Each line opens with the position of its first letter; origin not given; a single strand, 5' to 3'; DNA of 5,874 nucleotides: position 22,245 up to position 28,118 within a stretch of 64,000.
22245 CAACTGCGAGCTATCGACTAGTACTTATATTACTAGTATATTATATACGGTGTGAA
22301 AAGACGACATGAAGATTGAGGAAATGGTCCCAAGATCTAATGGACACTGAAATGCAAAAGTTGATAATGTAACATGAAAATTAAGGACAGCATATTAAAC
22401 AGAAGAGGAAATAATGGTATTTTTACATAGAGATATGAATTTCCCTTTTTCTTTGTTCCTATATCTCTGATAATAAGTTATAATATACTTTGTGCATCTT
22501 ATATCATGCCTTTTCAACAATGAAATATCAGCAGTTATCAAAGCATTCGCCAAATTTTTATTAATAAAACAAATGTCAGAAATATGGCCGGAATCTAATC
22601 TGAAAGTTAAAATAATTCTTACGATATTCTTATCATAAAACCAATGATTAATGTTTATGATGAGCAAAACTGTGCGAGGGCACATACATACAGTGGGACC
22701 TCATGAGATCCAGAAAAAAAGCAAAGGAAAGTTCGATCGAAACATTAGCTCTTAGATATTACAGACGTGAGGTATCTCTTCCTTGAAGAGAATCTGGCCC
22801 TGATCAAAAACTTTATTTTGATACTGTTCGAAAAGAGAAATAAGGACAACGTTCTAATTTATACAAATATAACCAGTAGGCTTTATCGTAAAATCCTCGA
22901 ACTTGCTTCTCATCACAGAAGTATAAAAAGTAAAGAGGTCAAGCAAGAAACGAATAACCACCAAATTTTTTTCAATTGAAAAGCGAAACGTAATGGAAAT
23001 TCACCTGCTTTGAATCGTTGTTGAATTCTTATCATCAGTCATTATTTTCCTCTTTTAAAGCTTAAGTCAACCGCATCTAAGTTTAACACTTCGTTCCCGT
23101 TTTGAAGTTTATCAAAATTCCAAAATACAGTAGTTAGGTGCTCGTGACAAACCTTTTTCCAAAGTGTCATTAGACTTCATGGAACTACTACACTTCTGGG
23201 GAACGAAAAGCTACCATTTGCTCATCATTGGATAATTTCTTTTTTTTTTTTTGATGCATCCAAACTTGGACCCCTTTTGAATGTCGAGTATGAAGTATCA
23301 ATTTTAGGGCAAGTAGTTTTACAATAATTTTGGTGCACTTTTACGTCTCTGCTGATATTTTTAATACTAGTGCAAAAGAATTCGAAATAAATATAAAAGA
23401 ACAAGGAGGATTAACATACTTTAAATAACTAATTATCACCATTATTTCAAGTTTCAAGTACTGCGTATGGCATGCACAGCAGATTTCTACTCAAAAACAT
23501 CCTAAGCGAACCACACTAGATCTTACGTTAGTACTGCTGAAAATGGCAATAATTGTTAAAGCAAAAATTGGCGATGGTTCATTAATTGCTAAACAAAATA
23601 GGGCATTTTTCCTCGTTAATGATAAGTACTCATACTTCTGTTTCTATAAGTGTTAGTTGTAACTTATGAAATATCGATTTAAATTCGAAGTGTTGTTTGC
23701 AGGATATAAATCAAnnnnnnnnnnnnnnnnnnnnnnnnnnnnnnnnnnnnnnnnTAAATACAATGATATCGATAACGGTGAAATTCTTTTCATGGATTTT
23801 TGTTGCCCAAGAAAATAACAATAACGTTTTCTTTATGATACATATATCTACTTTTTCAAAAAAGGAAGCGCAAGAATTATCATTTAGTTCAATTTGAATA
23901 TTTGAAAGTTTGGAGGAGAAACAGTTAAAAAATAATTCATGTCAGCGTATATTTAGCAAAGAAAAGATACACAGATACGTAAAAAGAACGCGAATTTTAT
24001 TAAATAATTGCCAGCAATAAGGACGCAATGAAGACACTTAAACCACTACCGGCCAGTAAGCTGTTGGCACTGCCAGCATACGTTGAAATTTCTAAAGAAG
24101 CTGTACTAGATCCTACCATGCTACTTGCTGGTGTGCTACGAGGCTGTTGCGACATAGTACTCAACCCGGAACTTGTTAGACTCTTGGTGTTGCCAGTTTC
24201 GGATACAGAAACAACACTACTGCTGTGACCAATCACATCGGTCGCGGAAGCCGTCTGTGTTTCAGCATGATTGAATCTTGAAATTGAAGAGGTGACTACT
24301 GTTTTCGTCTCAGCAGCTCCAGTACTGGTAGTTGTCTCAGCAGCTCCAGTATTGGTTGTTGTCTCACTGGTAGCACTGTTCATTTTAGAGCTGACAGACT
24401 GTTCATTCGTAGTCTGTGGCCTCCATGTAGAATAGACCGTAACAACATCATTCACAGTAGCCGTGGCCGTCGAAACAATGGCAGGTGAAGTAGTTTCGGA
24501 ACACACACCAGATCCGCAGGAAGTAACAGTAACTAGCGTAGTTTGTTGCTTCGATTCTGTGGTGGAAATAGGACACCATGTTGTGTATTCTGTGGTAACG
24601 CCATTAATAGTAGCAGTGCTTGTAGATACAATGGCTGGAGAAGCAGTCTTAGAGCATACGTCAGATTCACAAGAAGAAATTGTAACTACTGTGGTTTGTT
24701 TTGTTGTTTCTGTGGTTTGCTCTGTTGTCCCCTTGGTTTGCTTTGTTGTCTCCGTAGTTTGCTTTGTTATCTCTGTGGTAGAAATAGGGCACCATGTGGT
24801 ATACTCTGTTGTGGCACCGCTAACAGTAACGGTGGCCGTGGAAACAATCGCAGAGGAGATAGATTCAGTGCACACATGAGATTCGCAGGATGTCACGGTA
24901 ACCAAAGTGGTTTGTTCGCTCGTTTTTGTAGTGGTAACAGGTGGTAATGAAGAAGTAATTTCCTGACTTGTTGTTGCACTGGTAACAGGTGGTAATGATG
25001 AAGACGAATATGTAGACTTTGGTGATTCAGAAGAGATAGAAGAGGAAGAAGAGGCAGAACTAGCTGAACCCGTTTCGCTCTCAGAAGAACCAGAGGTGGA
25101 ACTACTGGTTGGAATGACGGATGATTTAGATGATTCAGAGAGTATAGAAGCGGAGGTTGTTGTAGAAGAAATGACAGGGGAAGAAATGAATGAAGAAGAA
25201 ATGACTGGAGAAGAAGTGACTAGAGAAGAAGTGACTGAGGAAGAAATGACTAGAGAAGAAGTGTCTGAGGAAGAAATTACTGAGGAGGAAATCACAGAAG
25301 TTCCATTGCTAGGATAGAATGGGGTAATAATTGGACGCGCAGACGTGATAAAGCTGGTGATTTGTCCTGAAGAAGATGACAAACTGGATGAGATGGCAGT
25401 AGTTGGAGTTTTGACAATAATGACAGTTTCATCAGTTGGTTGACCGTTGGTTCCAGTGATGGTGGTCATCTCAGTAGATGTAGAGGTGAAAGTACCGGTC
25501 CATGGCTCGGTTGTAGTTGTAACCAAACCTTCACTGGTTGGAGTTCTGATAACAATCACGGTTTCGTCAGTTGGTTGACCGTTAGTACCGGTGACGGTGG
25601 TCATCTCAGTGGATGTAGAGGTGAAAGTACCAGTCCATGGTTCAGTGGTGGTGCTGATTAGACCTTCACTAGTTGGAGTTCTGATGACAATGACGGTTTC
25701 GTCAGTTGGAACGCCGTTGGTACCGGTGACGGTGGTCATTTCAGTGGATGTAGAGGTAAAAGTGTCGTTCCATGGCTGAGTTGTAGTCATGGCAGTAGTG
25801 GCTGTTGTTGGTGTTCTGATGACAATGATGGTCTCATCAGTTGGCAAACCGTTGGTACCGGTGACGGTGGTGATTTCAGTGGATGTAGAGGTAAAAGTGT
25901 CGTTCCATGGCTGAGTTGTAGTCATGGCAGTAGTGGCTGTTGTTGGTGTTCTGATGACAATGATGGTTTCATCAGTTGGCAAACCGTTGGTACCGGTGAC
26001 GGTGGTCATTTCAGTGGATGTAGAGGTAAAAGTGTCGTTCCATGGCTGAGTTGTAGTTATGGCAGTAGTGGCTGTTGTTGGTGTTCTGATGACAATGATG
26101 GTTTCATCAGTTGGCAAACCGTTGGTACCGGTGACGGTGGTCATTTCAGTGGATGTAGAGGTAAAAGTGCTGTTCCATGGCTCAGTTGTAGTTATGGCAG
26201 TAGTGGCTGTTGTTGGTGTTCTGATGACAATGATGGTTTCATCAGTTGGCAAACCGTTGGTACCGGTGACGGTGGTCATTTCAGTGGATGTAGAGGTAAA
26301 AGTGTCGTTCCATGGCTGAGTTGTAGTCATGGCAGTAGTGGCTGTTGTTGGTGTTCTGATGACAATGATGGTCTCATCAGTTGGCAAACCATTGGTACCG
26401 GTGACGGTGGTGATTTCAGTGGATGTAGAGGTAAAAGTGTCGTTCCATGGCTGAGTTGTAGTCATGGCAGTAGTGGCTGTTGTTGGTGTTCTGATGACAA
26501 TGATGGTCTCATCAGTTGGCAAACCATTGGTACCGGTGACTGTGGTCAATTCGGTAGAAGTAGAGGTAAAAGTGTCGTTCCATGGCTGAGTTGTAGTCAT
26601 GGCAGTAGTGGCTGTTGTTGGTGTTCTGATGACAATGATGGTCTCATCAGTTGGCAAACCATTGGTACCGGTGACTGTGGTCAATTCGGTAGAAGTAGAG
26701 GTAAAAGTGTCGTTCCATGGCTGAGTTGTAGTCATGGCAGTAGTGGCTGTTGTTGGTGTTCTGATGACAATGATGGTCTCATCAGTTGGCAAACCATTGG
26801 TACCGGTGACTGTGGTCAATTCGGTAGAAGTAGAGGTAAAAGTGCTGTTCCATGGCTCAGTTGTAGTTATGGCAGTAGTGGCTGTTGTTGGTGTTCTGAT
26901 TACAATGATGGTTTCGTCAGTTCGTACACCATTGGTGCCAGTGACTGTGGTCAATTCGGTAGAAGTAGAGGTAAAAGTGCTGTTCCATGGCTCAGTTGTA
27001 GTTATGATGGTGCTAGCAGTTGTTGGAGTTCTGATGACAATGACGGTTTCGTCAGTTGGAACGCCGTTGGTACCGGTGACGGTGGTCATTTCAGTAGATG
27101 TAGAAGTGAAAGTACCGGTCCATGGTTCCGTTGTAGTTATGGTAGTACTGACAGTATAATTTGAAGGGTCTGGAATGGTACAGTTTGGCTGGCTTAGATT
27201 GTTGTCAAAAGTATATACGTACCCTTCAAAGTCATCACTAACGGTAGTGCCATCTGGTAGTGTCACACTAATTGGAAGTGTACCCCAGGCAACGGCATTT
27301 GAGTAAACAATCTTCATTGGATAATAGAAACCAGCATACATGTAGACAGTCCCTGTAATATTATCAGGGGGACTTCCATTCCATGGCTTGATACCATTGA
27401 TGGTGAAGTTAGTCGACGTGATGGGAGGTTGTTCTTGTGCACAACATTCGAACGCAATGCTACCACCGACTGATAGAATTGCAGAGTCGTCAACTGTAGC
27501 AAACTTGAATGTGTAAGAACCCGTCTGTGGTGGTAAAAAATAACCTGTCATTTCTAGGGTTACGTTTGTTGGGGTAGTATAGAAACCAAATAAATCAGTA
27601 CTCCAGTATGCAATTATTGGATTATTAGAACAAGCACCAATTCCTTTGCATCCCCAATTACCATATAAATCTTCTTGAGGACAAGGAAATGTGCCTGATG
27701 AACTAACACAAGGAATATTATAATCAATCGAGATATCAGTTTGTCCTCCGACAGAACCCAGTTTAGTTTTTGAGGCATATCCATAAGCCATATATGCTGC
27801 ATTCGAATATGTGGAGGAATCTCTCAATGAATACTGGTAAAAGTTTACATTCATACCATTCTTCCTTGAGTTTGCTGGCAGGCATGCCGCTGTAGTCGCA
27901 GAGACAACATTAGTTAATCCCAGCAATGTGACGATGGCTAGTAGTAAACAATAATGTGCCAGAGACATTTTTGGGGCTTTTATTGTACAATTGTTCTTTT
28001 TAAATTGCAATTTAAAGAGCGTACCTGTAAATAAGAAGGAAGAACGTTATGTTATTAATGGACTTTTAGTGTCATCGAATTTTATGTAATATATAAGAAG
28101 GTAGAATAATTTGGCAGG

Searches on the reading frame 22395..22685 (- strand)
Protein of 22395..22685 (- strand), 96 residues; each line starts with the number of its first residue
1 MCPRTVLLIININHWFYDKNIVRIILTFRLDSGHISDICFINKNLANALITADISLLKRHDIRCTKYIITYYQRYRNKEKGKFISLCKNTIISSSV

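Call 50: find_encoding_contigs(protein=window:22395-22685:-, flank=10000, max_places=10)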
Protein window:22395-22685:- (96 aa): 10 contigs read that carry it; 8 places shown.
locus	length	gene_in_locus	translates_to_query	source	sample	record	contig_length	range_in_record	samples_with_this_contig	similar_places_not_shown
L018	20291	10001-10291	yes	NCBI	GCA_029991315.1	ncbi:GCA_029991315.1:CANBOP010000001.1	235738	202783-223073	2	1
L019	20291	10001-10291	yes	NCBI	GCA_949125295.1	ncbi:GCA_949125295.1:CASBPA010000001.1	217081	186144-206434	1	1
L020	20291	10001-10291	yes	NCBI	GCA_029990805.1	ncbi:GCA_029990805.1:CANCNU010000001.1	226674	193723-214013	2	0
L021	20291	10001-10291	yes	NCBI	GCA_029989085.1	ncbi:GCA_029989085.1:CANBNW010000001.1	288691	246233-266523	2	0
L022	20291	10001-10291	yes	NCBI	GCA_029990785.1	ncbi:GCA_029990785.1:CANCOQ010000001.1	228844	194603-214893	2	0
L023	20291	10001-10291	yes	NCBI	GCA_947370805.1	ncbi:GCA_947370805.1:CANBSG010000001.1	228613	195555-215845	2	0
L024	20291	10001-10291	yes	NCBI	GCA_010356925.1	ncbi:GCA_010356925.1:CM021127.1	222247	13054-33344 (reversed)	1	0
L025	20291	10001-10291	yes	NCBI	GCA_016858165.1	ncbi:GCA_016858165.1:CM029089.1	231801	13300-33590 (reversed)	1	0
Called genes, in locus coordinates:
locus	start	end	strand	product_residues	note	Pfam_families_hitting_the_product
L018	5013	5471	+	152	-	-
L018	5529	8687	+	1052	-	-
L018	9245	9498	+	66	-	-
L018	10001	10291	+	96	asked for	-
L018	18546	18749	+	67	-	-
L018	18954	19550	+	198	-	PF07691:PA14, PF10528:GLEYA, PF00624:Flocculin (weak)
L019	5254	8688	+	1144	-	-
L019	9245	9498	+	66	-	-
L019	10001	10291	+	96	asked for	-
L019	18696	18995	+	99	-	-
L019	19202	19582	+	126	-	PF07691:PA14, PF10528:GLEYA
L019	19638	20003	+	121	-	-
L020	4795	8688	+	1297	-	-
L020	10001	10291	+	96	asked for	-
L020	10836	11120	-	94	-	-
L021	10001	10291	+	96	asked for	-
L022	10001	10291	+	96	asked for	-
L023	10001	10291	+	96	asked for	-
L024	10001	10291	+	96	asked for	-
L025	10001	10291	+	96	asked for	-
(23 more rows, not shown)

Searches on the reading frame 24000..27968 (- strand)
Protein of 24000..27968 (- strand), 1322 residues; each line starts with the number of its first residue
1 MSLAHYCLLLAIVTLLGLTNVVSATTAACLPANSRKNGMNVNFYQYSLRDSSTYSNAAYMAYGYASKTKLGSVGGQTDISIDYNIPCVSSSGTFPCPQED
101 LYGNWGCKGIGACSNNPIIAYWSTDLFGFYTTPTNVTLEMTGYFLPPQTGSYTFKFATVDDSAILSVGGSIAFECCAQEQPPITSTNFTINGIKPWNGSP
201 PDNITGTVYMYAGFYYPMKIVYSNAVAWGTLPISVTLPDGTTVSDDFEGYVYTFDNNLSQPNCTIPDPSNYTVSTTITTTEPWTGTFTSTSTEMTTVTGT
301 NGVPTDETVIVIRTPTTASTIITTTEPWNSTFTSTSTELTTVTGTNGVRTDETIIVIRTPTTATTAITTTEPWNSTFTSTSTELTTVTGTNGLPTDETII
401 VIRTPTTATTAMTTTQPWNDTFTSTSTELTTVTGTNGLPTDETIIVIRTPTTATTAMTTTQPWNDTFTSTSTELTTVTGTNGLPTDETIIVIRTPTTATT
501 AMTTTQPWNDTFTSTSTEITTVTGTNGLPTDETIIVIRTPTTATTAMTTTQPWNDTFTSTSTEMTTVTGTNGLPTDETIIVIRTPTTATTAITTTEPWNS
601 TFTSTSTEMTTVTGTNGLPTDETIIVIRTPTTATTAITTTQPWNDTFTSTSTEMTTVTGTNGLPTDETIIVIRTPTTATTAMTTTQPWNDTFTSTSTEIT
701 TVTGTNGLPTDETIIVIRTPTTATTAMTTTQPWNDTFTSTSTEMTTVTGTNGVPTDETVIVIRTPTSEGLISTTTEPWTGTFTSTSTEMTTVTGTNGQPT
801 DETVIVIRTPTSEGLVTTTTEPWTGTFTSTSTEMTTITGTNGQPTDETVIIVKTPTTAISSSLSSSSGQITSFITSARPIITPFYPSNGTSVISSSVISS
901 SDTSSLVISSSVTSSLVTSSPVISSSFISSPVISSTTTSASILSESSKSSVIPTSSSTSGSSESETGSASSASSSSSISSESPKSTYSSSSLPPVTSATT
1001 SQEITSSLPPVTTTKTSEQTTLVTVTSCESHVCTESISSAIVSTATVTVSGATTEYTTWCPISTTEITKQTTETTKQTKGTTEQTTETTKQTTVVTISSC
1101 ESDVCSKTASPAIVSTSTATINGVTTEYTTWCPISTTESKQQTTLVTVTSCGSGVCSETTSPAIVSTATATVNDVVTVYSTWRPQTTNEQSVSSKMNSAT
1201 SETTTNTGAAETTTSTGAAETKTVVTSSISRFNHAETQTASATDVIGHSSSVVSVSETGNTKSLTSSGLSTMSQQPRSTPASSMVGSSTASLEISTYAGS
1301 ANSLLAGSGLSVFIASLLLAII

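Call 10: search_protein_families(library=pfam, proteins=[window:24000-27968:-])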
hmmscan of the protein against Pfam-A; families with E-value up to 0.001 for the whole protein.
window:24000-27968:- (1322 aa): 4 families
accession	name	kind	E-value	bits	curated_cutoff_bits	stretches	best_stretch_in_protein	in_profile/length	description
PF00624.23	Flocculin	-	9.9e-77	253.3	21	13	503-540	3-41/41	Flocculin repeat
PF07691.17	PA14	-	4.1e-30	105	24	1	114-248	24-146/147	PA14 domain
PF13928.11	Flocculin_t3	-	1.7e-29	102.4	21.9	3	1092-1135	1-45/45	Flocculin type 3 repeat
PF10528.15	GLEYA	-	4.3e-19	69.1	26.2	1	137-236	2-90/91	GLEYA domain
